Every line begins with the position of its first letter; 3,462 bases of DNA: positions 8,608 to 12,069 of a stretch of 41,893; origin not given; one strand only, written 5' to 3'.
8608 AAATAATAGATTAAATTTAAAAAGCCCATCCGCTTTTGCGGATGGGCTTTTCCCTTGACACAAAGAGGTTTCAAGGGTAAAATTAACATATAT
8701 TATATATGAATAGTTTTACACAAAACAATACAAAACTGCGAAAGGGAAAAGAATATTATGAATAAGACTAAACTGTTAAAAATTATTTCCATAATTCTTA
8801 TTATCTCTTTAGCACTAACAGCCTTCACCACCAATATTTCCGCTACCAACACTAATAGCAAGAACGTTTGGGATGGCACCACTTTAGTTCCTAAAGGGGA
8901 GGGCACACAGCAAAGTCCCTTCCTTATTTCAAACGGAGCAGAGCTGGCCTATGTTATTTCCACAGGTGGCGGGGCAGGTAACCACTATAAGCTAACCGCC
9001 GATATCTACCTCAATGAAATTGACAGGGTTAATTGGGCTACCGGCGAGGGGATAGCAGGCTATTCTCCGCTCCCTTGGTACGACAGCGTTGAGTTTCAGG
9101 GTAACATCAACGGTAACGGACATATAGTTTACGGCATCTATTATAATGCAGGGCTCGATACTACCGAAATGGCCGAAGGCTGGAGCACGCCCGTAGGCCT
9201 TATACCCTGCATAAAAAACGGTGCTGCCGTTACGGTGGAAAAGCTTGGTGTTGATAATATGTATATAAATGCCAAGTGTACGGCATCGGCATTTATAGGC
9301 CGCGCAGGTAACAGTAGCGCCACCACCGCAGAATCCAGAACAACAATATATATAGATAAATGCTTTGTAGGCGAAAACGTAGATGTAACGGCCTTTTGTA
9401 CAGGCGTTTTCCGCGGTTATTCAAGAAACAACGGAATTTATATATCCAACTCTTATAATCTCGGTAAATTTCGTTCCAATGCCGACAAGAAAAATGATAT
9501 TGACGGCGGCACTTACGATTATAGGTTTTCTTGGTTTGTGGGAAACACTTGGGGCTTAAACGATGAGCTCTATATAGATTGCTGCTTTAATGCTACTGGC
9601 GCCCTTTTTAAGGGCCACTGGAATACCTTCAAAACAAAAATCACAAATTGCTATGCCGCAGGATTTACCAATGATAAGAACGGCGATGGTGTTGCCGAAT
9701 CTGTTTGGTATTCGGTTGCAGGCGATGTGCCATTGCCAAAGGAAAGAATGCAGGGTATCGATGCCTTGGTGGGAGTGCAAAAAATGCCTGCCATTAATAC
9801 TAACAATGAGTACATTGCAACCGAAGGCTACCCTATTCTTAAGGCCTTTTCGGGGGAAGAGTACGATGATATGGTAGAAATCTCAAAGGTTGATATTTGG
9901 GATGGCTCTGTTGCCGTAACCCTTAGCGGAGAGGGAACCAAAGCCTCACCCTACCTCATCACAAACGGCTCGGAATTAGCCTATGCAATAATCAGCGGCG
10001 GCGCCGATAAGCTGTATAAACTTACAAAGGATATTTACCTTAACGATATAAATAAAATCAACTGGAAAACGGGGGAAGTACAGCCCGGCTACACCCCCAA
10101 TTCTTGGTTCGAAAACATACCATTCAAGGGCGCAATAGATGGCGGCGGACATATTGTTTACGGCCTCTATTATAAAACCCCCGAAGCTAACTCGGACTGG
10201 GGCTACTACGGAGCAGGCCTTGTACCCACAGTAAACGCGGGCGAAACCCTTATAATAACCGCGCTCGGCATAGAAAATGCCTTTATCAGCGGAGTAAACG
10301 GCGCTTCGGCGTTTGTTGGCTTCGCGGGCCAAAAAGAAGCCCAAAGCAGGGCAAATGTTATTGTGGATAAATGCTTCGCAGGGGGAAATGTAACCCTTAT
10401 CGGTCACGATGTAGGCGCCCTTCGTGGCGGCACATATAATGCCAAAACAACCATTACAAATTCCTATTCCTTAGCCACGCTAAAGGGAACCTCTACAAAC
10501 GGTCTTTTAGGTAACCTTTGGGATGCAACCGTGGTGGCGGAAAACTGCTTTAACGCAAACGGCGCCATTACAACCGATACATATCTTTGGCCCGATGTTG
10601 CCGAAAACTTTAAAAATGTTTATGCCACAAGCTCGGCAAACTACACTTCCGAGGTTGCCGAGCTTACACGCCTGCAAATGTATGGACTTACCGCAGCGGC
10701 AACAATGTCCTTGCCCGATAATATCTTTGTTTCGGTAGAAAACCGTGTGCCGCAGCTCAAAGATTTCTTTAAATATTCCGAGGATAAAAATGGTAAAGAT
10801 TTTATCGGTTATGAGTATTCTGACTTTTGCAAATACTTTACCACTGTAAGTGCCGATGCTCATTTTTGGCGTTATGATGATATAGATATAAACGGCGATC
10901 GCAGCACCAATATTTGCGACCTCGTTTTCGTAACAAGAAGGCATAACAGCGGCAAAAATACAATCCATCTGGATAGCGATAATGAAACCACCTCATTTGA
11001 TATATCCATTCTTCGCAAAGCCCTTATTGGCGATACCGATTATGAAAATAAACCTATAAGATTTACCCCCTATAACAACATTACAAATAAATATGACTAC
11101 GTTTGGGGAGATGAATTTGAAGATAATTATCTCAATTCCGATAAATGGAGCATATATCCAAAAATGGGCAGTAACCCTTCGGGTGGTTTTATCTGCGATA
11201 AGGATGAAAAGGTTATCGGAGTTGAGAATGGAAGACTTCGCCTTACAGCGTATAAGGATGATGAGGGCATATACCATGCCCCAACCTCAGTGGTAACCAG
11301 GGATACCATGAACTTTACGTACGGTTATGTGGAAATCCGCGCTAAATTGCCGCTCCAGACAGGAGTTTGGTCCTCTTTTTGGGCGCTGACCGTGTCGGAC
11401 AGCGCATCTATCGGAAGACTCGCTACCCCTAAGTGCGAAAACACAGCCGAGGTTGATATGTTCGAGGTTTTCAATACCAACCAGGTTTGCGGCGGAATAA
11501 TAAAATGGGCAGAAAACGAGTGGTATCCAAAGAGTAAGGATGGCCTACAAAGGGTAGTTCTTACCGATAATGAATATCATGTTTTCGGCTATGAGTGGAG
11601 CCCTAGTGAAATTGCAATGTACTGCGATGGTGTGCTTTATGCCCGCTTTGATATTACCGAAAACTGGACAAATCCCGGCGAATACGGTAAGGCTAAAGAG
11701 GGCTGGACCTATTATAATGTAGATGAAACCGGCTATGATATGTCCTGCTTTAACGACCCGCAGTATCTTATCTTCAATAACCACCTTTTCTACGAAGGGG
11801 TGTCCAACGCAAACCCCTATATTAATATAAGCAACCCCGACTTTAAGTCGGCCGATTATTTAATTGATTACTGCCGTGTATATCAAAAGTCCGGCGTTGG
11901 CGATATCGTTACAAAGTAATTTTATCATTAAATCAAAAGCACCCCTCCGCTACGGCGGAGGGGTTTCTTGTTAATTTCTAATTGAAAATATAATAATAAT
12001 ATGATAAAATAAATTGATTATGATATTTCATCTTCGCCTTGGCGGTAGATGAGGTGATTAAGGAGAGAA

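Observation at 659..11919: Tandem array of three GH16 paralogs, two of them fused to long runs of an unassigned beta-helix-like module and an internal dockerin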

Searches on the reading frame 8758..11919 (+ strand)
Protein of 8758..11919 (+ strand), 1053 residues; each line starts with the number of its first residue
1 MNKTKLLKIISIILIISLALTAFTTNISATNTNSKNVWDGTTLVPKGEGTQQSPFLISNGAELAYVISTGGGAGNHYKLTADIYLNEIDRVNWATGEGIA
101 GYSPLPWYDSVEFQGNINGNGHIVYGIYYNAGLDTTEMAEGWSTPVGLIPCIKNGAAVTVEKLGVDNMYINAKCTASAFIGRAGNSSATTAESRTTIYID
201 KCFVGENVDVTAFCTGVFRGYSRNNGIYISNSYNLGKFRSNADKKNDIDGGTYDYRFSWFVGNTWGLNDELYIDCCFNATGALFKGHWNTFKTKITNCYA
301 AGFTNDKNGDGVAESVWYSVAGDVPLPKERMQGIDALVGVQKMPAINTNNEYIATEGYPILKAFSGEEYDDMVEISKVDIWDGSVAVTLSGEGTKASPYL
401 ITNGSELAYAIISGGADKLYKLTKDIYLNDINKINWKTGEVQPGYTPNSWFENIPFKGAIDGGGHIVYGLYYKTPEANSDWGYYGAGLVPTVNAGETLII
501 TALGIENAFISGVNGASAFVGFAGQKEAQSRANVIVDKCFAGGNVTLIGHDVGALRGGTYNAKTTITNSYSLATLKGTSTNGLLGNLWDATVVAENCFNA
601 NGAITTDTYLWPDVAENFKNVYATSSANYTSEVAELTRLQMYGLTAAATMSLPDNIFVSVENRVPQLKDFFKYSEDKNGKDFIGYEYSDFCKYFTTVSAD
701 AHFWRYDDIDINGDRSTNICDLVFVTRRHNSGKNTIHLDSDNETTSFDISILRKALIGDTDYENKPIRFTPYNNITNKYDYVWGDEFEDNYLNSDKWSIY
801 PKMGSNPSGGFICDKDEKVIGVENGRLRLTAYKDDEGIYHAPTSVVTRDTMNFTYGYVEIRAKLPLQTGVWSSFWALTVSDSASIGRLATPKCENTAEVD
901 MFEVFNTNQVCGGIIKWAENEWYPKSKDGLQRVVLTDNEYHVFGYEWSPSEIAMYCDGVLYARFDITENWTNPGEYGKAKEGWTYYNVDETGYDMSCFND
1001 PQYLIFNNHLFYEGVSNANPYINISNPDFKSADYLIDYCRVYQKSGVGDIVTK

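Call 3: search_protein_families(library=pfam, proteins=[window:8758-11919:+], max_evalue=0.1)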
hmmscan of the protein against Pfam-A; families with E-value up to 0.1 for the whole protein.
window:8758-11919:+ (1053 aa): 3 families
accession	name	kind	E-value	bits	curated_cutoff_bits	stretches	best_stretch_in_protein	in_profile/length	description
PF00722.28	Glyco_hydro_16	-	4.6e-10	39.7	22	1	816-972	10-143/175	Glycosyl hydrolases family 16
PF00404.24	Dockerin_1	-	0.025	15.2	22.9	1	710-756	3-56/57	Dockerin type I domain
PF24826.1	SNU71_N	-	0.036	14.4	28.4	0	426-447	8-27/41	SNU71 N-terminal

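Call 8: search_protein_families(library=ncbifam, proteins=[window:8758-11919:+], max_evalue=1)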
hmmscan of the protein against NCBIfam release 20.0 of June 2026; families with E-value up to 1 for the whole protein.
window:8758-11919:+ (1053 aa): 2 families
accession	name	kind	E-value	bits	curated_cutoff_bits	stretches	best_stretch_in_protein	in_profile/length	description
NF052454.1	BtaGlycanEglC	equivalog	1.1e-07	31.1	700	1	844-971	304-420/459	endo-1,3-1,4-beta-glycanase EglC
NF047856.1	BGlucanaseBglS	equivalog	2.7e-05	23.8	300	1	784-878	24-118/237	beta-glucanase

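Call 17: find_encoding_contigs(protein=window:8758-11919:+, flank=10000, max_places=6)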
Protein window:8758-11919:+ (1053 aa): no gene with exactly this product is on record in the collection.
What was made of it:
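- Tried and rejected: Exact-sequence contig look-up of gene 3 returned no record (call 17).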

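Call 39: find_related_loci(query=window:8758-11916:+, collection=genome_contigs, flank=10000)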
Query window:8758-11916:+ (1053 aa) in genome_contigs; peptide patterns used: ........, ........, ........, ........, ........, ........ (x = any residue, [..] = any of these).
27 stretches matched a pattern, but none encodes a relative of the query by tblastn (E <= 1e-3).
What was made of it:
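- Tried and rejected: Genome scan with gene 3 as a single protein gave no confirmed relative (call 39).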

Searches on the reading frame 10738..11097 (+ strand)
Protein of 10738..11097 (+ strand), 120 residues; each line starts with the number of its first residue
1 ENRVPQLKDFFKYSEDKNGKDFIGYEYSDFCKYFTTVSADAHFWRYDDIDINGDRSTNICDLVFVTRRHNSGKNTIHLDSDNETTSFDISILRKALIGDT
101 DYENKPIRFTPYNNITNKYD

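Call 7: search_protein_families(library=pfam, proteins=[window:10738-11097:+], max_evalue=10)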
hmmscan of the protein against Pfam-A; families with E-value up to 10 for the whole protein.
seq(120 aa): 2 families
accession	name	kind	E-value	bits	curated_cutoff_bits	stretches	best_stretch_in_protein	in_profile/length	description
PF00404.24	Dockerin_1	-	0.00061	20.4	22.9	2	50-96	3-56/57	Dockerin type I domain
PF09792.14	But2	-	0.013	16.3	24.2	1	32-114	21-99/141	Ubiquitin 3 binding protein But2 C-terminal domain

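Call 46: search_solved_structures(query=A4, max_evalue=10, show_alignments=3)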
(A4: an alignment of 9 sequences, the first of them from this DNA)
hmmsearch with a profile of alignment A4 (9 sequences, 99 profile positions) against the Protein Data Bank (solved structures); distinct sequences matched with E-value up to 10: 16.
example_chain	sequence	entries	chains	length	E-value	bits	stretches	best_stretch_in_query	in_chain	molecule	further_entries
4fl4_A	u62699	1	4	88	0.014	18.8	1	36-83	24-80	Glycoside hydrolase family 9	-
2vn6_B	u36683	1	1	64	0.066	16.7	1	37-85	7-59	ENDOGLUCANASE A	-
2vn5_B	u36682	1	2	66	0.12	15.8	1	37-85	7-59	ENDOGLUCANASE A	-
1ohz_B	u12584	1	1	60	0.17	15.3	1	36-82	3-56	ENDO-1,4-BETA-XYLANASE Y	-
2jnk_A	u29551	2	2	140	0.23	15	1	36-78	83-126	Hyalurononglucosaminidase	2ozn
5nrm_B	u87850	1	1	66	0.23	14.9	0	62-84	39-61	DocCel5: Type I dockerin repeat domain from A. cellulolyticus family 5 endoglucanase WP_01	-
2ccl_B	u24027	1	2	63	0.25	14.8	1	36-82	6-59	ENDO-1,4-BETA-XYLANASE Y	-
5nrk_B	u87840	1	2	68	0.26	14.8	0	37-84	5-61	DocCel5: Type I dockerin repeat domain from A. cellulolyticus family 5 endoglucanase WP_01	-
2mte_A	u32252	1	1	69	0.27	14.7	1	36-84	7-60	Cellulose 1,4-beta-cellobiosidase (reducing end) CelS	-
1daq_A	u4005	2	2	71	0.29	14.6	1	36-84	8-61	ENDOGLUCANASE SS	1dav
5lxv_B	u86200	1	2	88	0.38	14.3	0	63-82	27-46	Carbohydrate-binding protein WP_009985128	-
6h9l_A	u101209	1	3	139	0.67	13.5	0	62-82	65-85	Uncharacterized protein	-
4cj0_A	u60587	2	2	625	0.71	13.4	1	36-83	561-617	ENDOGLUCANASE D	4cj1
1clc_A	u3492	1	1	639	0.75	13.3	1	36-83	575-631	ENDOGLUCANASE CELD; EC: 3.2.1.4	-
8x39_A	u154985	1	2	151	4.6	10.8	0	60-85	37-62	Serine protease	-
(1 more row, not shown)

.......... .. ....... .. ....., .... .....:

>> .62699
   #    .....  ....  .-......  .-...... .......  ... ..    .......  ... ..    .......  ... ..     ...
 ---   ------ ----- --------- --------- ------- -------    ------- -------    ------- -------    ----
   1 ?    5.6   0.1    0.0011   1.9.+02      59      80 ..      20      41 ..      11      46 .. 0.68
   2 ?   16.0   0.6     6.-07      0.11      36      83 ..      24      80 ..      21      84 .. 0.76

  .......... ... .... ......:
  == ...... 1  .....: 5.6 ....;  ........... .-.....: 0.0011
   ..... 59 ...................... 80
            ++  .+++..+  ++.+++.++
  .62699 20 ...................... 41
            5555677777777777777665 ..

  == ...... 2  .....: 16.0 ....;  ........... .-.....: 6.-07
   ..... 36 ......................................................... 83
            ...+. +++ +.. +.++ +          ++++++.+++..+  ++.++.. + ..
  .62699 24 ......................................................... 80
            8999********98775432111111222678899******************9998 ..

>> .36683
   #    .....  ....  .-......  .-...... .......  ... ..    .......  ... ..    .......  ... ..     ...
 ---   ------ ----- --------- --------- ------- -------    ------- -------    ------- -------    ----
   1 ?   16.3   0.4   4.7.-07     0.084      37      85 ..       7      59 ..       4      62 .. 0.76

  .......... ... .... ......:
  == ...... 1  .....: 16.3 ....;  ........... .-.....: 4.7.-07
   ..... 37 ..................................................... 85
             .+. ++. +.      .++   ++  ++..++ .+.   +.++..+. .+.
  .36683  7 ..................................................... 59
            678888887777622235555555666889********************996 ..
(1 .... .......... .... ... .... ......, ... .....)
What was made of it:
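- On Type I dockerin (PF00404): PDB sequence hits are all dockerins or dockerin-like modules but weak, E 0.014-4.7 (call 46).
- All 16 weak PDB sequence hits are dockerins or dockerin-like modules (call 46).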

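Call 47: search_protein_families(library=pfam, alignment_id=A4, max_evalue=1)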
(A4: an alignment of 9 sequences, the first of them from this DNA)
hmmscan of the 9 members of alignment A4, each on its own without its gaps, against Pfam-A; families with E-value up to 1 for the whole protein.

A. member 1, seq(100 aa): 2 families
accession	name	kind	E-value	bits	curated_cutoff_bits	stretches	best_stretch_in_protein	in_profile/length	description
PF00404.24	Dockerin_1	-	0.00038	21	22.9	1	35-81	3-56/57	Dockerin type I domain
PF09792.14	But2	-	0.018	15.9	24.2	1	17-97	21-97/141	Ubiquitin 3 binding protein But2 C-terminal domain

B. families by the number of members that match (of 9 scanned): 4 families
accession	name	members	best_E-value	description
PF00404.24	Dockerin_1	9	0.00038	Dockerin type I domain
PF21381.2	MCLN_ECD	1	0.0047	Mucolipin, extracytosolic domain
PF09792.14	But2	1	0.018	Ubiquitin 3 binding protein But2 C-terminal domain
PF05714.16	PFam54_60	1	0.025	Borrelia Bbcrasp-1 domain containing protein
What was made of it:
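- All 9 aligned members hit PF00404 (call 47).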

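Call 70: predict_structure(alignment_id=A4)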
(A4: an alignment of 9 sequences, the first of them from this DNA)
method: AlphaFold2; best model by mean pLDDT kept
length: 100 residues; sequences in the alignment: 9
mean_pLDDT: 79.6   pTM: 0.61
mean pLDDT of the five models: 79.6, 69.0, 56.6, 53.7, 45.7
residues with pLDDT >= 90: 18; 70-90: 70; 50-70: 9; < 50: 3
segments of 3 or more residues with pLDDT < 50: 98-100
pLDDT, mean of each block of 10 residues (from residue 1): 90 84 91 73 85 85 74 83 81 51
secondary structure, 60 per line:
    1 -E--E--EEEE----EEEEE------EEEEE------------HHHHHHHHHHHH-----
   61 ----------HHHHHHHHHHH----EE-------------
elements in order: E8-11 E16-20 E27-31 H44-55 H71-81
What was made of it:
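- On Type I dockerin (PF00404): The model shows helices at 44-55 and 71-81 after each loop (call 70).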

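Call 73: fold_search(model_id=the predicted structure, library=pdb)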
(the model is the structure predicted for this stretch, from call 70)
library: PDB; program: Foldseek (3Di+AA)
matches with E <= 10: 241; with E <= 0.001: 0
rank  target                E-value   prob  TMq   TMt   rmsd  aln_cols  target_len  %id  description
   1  6yi0_DDD              1.0e+00  0.09  0.19  0.19  11.4        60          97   15  Human histidine triad nucleotide-binding protein 2 (hHINT2) refined to 1.65 A in P41212 space group (released 2020-04-29)
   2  4ini_A                1.1e+00  0.11  0.21  0.21  11.0        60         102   10  Human Histidine Triad Nucleotide Binding Protein 2 with Bound AMP (released 2013-05-22)
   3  2ywv_A                1.8e+00  0.08  0.23  0.12  10.4        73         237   16  Crystal structure of SAICAR synthetase from Geobacillus kaustophilus (released 2007-10-23)
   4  3oj7                  1.8e+00  0.07  0.22  0.21   9.3        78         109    8  Crystal structure of a histidine triad family protein from entamoeba histolytica, bound to sulfate (released 2010-09-08)
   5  6lhe_B                1.8e+00  0.06  0.23  0.12  12.8        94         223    8  Crystal Structure of Gold-bound NDM-1 (released 2020-09-16)
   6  6d7k_H                1.9e+00  0.06  0.19  0.25   9.9        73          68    8  Complex structure of Methane monooxygenase hydroxylase in complex with inhibitory subunit (released 2019-06-26)
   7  6c89_C                1.9e+00  0.05  0.21  0.11  13.0        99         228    6  NDM-1 Beta-Lactamase Exhibits Differential Active Site Sequence Requirements for the Hydrolysis of Penicillin versus C (released 2018-12-12)
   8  5ys6                  2.0e+00  0.10  0.24  0.05  12.2        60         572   22  Structure of the ectodomain of pseudorabies virus glycoproten B (released 2017-12-27)
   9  5cxf_B                2.0e+00  0.09  0.22  0.04  11.7        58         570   12  Crystal structure of the extracellular domain of glycoprotein B from Human Cytomegalovirus (released 2015-10-28)
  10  1vla_A                2.0e+00  0.08  0.20  0.15   9.6        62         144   11  Crystal structure of Hydroperoxide resistance protein OsmC (TM0919) from Thermotoga maritima at 1.80 A resolution (released 2004-08-17)
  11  8v1y_D                2.0e+00  0.07  0.21  0.19  11.7        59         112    8  Composite map of AMPylated GlnA bound to hinT (released 2024-11-27)
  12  4fe2_B                2.2e+00  0.09  0.32  0.15   8.9        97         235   14  X-Ray Structure of SAICAR Synthetase (PurC) from Streptococcus pneumoniae complexed with AIR, ADP, Asp and Mg2+ (released 2013-05-29)
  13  6d6j_B                2.2e+00  0.07  0.22  0.19  11.4        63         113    8  Crystal structure of HIT family hydrolase from Legionella pneumophila Philadelphia 1 (released 2018-05-02)
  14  7yrn_A                2.5e+00  0.09  0.22  0.06   9.6        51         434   12  Cyro-EM structure of HCMV glycoprotein B in complex with 1B03 Fab (released 2023-08-16)
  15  6d7k_D                2.5e+00  0.05  0.19  0.27  11.6        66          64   12  Complex structure of Methane monooxygenase hydroxylase in complex with inhibitory subunit (released 2019-06-26)
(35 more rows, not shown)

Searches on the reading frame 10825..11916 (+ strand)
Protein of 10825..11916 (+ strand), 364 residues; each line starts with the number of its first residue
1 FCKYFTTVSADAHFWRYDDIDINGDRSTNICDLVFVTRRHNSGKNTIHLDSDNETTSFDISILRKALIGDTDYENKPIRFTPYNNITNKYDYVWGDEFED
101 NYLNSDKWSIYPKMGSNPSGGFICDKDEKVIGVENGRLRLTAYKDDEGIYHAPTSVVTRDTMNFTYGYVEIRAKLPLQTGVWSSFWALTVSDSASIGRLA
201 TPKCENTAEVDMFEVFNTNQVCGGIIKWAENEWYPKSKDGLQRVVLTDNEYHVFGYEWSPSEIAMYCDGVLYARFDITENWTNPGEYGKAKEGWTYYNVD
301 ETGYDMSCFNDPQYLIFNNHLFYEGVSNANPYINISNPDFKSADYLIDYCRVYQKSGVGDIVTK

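Call 28: find_homologous_proteins(query=window:10825-11916:+, max_evalue=0.00001)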
Query window:10825-11916:+ (364 aa): 48 proteins with E <= 0.00001 among 821 candidates.
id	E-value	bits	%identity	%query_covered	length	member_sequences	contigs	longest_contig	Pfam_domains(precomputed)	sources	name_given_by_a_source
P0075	3.0e-141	489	73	75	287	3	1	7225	PF00722.29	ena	-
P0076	2.5e-89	318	48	92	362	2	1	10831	PF00722.29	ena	-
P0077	2.5e-88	315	54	76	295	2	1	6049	PF00722.29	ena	-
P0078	8.1e-86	307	48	90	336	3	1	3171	PF00722.29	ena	-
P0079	8.7e-73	264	46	79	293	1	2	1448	PF00722.29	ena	-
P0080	5.7e-72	261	47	76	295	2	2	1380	PF00722.29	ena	-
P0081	2.9e-71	259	45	76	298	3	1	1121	PF00722.29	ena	-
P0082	6.0e-71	258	46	76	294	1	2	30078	PF00722.29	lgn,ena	-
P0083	2.9e-70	255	47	76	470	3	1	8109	PF19127.7,PF00722.29,PF01473.27,PF19085.7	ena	-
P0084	3.6e-69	252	46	79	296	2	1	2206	PF00722.29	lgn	-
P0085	1.5e-68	250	44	79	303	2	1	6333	PF00722.29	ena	-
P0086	3.7e-68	248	48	73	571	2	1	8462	PF13306.13,PF00722.29,PF13855.13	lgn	-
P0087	3.9e-68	248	44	77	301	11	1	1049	PF00722.29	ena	-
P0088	2.5e-66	242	45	75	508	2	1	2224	PF00722.29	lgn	-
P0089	2.6e-66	242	43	82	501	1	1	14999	PF00722.29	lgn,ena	-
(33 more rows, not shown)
